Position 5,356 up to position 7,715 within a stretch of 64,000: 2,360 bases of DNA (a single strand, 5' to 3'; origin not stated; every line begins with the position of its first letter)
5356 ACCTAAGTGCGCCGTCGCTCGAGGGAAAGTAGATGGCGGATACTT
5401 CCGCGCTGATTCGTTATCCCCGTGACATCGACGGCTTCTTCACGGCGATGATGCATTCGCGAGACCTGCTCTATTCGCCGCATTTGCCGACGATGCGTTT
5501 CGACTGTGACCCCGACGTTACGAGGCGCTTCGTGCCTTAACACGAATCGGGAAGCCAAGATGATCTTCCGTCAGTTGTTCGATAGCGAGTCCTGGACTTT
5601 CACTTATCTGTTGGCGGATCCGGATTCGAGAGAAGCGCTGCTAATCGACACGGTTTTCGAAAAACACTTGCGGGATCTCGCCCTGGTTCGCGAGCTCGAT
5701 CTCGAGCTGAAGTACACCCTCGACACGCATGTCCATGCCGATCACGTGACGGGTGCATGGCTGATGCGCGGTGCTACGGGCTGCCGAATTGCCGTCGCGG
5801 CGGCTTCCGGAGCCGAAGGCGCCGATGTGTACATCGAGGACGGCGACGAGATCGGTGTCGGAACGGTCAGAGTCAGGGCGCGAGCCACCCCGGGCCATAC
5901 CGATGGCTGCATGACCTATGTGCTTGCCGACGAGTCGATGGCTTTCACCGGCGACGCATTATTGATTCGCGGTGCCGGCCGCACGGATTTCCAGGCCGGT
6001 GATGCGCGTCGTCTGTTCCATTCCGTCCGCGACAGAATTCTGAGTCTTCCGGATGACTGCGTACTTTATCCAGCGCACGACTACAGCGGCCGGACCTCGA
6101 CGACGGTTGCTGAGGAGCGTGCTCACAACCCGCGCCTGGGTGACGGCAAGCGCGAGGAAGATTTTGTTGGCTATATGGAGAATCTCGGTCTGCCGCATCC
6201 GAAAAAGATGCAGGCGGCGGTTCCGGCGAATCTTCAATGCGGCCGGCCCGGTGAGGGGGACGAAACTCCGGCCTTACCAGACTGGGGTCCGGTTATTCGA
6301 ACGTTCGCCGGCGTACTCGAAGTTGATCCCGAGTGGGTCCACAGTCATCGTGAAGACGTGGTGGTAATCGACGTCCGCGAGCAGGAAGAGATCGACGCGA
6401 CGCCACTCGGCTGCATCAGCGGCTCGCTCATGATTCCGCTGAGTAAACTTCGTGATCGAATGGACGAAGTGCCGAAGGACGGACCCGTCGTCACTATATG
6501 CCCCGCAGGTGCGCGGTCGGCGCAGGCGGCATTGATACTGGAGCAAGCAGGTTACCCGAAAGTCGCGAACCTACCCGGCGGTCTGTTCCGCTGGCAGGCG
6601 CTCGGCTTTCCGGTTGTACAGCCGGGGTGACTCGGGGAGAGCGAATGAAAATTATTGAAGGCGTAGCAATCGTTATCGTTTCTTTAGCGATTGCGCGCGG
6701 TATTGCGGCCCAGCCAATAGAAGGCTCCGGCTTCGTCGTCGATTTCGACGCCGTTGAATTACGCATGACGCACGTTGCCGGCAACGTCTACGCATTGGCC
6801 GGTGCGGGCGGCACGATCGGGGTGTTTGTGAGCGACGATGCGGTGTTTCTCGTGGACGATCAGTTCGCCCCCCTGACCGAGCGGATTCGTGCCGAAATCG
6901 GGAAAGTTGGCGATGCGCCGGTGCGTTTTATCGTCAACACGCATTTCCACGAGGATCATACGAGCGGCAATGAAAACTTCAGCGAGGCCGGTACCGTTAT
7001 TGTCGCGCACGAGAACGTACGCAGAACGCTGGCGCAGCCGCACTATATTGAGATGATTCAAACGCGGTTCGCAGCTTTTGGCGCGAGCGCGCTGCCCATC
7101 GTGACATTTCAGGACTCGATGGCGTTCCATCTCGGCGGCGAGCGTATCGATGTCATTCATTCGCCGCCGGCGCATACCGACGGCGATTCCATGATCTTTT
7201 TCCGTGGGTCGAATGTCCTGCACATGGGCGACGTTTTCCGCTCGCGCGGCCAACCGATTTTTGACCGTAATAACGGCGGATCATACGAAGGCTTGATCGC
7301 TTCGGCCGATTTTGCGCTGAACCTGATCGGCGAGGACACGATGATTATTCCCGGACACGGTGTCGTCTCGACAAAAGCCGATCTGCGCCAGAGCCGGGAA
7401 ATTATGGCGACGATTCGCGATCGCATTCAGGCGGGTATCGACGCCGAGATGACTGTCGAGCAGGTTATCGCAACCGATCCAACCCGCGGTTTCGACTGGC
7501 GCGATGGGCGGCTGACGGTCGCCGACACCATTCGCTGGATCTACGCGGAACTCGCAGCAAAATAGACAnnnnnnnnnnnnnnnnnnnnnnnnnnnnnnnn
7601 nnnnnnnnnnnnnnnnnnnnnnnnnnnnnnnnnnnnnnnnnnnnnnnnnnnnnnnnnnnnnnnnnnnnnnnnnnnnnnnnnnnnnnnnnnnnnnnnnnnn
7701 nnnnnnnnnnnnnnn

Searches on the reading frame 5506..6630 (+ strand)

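Call 21: search_protein_families(library=pfam, proteins=[window:5506-6630:+], max_evalue=0.00001)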
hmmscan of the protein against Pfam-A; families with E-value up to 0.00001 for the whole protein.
window:5506-6630:+ (374 aa): 2 families
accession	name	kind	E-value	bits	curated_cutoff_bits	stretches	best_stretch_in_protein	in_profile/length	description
PF00753.33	Lactamase_B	-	9.4e-18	65.3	22.7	1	33-191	8-196/196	Metallo-beta-lactamase superfamily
PF00581.25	Rhodanese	-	4.8e-14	53.1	22.2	1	275-365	2-101/102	Rhodanese-like domain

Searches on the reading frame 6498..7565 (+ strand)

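Call 21: search_protein_families(library=pfam, proteins=[window:6498-7565:+], max_evalue=0.00001)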
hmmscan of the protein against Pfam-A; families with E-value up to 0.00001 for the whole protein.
window:6498-7565:+ (355 aa): 1 family
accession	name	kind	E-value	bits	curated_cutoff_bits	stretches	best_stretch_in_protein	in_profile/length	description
PF00753.33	Lactamase_B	-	3.9e-17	63.3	22.7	1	109-276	10-187/196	Metallo-beta-lactamase superfamily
